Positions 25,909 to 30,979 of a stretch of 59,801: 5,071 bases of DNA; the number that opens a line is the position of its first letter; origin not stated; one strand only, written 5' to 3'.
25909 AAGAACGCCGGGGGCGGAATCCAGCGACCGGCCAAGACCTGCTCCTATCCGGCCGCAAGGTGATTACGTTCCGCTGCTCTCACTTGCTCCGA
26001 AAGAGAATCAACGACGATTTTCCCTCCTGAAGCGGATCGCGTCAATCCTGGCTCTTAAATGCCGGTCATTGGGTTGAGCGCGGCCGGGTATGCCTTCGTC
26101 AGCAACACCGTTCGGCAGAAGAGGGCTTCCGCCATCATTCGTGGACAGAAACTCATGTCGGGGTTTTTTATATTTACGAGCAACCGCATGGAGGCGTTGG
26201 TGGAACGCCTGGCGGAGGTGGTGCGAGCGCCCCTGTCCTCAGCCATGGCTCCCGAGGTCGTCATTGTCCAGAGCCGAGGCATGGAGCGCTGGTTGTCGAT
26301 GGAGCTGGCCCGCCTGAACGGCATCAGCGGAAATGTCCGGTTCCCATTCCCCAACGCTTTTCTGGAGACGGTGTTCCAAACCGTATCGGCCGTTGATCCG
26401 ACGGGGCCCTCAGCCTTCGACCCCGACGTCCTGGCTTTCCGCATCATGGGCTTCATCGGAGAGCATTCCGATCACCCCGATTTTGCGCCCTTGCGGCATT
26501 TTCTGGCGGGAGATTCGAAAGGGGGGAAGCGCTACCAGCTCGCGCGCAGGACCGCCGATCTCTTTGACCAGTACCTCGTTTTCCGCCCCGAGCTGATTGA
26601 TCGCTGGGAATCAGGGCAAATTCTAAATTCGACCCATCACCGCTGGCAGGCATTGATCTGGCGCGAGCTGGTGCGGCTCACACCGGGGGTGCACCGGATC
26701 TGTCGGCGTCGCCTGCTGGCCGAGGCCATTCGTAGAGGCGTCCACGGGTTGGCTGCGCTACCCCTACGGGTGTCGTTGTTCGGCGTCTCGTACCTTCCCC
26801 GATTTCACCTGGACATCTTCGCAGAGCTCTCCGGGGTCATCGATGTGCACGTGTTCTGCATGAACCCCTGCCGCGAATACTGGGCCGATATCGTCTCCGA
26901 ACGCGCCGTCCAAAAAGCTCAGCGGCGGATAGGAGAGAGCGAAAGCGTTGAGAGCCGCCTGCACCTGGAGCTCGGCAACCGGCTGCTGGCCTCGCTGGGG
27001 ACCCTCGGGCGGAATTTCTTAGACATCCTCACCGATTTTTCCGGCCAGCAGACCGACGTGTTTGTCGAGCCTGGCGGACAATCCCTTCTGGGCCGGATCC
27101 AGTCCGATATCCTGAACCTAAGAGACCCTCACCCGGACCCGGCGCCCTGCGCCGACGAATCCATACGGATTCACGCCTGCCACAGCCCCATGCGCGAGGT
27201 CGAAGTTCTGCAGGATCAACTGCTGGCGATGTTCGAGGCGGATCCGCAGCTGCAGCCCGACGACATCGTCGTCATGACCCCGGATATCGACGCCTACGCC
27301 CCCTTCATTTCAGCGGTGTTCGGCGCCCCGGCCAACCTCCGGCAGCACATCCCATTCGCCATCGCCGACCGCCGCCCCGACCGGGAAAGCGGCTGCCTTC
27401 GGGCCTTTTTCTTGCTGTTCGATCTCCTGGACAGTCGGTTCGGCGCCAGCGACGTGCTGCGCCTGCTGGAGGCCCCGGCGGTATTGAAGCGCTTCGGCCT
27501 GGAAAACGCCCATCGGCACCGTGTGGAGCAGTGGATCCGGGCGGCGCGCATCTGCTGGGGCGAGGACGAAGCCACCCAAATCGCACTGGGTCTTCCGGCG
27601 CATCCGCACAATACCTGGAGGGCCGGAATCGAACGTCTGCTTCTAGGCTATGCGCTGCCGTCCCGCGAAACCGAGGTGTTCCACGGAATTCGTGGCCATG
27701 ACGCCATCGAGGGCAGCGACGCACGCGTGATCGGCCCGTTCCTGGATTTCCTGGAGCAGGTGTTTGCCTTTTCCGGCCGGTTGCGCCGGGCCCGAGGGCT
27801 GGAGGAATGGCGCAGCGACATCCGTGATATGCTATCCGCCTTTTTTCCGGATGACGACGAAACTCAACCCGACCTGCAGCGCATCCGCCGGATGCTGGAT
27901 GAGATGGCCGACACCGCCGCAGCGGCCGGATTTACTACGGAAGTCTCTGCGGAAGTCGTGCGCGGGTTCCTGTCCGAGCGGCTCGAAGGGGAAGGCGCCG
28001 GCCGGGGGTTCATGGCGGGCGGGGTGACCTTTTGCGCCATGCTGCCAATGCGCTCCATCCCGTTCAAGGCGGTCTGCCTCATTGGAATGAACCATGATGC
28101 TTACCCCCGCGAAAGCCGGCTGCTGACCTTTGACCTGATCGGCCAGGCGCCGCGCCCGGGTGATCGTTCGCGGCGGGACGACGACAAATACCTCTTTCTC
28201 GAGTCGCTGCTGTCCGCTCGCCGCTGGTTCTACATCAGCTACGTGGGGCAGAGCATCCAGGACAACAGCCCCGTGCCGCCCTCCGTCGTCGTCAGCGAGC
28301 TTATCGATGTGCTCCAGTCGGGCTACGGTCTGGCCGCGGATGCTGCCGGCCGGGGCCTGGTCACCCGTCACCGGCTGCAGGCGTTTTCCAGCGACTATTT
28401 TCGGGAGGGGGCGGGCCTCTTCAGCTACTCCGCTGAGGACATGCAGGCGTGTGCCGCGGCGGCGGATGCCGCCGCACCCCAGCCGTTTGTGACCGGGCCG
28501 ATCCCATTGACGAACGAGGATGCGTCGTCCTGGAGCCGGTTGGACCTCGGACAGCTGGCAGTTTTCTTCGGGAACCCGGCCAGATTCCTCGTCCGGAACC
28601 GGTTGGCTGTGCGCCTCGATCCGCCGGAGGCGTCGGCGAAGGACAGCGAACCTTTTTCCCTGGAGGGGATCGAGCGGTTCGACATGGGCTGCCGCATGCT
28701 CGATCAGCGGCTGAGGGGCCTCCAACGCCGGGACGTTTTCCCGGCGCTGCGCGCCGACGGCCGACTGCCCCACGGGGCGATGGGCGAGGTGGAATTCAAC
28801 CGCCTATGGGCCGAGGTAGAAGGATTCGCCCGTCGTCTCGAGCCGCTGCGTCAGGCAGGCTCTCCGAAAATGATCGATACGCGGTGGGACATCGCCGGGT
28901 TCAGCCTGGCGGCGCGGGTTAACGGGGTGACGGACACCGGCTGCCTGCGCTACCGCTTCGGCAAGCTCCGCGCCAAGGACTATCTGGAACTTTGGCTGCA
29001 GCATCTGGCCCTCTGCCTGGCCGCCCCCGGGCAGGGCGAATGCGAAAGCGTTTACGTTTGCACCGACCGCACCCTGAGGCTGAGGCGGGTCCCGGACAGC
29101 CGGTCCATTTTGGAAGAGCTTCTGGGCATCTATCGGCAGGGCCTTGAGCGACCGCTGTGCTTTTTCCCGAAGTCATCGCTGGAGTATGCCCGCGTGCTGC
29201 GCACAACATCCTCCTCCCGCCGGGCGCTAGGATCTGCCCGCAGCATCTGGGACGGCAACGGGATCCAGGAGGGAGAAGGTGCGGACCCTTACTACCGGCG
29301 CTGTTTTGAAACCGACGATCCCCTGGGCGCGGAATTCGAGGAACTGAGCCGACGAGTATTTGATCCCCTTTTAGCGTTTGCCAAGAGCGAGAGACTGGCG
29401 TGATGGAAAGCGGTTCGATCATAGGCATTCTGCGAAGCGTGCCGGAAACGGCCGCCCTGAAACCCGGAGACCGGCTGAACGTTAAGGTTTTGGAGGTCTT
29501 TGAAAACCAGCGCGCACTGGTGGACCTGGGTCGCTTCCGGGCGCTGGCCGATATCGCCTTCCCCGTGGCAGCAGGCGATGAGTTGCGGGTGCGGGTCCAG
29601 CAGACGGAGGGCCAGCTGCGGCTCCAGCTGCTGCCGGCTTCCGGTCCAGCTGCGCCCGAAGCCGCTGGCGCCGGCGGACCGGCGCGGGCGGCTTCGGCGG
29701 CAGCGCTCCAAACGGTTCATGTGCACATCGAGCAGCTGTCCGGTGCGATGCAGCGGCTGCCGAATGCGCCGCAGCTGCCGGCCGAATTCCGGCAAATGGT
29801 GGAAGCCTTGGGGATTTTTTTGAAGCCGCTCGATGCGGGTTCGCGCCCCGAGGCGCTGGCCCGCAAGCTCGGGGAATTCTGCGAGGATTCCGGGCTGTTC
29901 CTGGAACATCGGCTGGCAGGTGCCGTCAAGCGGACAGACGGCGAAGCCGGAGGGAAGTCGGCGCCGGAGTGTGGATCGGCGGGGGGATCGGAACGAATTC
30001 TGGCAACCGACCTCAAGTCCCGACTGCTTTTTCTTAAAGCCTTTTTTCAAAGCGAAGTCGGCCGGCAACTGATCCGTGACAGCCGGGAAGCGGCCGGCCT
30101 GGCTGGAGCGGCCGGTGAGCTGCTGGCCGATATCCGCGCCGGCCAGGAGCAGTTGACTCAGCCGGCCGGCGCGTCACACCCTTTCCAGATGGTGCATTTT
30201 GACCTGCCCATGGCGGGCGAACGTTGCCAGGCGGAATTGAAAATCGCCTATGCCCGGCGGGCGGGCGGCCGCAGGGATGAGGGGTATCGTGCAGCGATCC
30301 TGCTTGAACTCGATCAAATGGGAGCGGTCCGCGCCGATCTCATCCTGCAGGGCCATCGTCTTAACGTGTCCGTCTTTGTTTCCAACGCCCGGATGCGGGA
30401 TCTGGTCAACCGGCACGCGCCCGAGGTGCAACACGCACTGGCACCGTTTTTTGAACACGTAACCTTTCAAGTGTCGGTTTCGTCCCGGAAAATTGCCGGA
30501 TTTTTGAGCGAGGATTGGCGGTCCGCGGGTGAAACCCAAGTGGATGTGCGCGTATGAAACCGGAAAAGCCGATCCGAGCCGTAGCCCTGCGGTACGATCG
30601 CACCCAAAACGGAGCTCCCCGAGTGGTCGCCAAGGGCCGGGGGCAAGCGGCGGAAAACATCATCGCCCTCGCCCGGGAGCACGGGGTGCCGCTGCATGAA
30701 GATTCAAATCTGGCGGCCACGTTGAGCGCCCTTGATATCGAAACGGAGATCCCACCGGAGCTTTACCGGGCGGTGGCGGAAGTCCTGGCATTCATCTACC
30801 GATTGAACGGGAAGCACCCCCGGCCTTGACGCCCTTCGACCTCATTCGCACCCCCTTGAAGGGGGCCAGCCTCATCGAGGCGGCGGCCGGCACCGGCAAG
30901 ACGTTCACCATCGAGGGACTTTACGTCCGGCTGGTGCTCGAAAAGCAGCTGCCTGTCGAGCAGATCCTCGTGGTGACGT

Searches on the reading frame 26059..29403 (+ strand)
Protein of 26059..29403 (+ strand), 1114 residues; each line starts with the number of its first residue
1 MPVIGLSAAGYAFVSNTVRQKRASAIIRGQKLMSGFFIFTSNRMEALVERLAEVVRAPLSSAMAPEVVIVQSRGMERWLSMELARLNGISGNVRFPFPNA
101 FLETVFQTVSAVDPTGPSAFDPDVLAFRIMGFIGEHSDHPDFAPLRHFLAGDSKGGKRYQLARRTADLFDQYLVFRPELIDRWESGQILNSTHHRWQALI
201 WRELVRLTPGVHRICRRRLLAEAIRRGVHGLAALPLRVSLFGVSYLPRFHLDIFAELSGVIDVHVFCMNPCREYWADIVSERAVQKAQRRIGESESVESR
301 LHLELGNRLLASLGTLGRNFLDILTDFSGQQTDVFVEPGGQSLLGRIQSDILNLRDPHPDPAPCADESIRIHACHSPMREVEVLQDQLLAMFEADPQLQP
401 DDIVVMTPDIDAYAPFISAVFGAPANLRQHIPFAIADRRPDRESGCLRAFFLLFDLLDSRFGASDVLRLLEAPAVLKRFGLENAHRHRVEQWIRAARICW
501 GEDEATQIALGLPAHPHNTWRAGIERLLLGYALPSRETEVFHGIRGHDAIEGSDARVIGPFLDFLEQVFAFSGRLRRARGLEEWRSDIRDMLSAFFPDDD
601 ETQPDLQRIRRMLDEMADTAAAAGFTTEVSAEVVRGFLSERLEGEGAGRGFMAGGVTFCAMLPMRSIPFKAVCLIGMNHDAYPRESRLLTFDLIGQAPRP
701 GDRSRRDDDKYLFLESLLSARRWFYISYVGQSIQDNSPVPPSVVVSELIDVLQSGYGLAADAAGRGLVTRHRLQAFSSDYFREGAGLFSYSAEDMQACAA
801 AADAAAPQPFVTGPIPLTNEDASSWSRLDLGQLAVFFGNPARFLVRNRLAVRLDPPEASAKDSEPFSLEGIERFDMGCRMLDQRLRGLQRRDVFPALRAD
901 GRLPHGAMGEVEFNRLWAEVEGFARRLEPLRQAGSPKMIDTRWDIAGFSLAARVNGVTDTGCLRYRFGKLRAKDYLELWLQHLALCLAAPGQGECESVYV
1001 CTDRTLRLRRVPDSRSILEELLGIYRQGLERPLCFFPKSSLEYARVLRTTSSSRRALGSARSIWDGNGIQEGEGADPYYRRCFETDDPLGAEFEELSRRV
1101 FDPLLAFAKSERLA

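Call 12: search_protein_families(library=pfam, proteins=[window:26059-29403:+], max_evalue=0.001)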
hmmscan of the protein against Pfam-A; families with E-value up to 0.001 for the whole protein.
window:26059-29403:+ (1114 aa): 2 families
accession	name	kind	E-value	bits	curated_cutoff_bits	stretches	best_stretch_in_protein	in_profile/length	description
PF04257.20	Exonuc_V_gamma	-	6.6e-92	308.5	25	1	36-354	1-314/314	Exodeoxyribonuclease V, gamma subunit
PF17946.7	RecC_C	-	8.7e-56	189.4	22.6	1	826-1045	2-199/202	RecC C-terminal domain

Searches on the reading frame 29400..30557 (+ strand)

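Call 12: search_protein_families(library=pfam, proteins=[window:29400-30557:+], max_evalue=0.001)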
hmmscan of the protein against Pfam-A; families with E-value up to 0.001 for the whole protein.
window:29400-30557:+ (385 aa): 1 family
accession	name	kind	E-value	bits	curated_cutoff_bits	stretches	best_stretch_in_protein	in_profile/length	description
PF02120.21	Flg_hook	-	8.3e-07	29.2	29.8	1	294-348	11-65/85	Flagellar hook-length control protein FliK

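Call 57: search_protein_families(library=ncbifam, proteins=[window:29400-30557:+], max_evalue=0.01)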
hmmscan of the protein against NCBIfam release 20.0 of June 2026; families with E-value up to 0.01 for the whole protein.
window:29400-30557:+ (385 aa): 0 families

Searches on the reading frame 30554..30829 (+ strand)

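Call 57: search_protein_families(library=ncbifam, proteins=[window:30554-30829:+], max_evalue=0.01)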
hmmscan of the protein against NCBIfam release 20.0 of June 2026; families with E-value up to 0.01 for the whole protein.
window:30554-30829:+ (91 aa): 8 families
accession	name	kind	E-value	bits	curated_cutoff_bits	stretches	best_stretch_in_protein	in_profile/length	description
TIGR00789.1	flhB_rel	hypoth_equivalog_domain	3.1e-30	104.2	117.35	1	7-85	3-81/84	FlhB-like flagellar biosynthesis protein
TIGR00328.1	flhB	equivalog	1.4e-23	83.6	349.25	1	9-87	268-347/348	flagellar biosynthesis protein FlhB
NF009411.0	PRK12772.1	equivalog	9.7e-18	63.9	739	1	9-87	530-609/610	fused FliR family export protein/FlhB family type III secretion system protein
TIGR01404.2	FlhB_rel_III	equivalog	1.2e-16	61.1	358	1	9-83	265-340/341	type III secretion system export apparatus subunit SctU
NF009117.0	PRK12468.1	equivalog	1.9e-14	53.3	712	1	9-85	274-351/386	flagellar biosynthesis protein FlhB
NF009364.0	PRK12721.1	equivalog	1.8e-11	43.8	381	1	9-85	267-344/352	EscU/YscU/HrcU family type III secretion system export apparatus switch protein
NF004950.0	PRK06298.1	equivalog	2.2e-09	36.9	434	1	9-88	268-348/360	type III secretion system protein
NF009412.0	PRK12773.1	equivalog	2.3e-09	36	886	1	9-80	569-641/649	flagellar biosynthesis protein FlhB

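Call 67: search_protein_families(library=pfam, proteins=[window:30554-30829:+], max_evalue=0.01)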
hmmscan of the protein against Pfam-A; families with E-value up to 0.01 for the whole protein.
window:30554-30829:+ (91 aa): 1 family
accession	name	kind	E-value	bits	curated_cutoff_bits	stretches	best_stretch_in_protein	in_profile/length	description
PF01312.24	Bac_export_2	-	8e-24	84.9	24.4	1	9-81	262-335/335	FlhB HrpN YscU SpaS Family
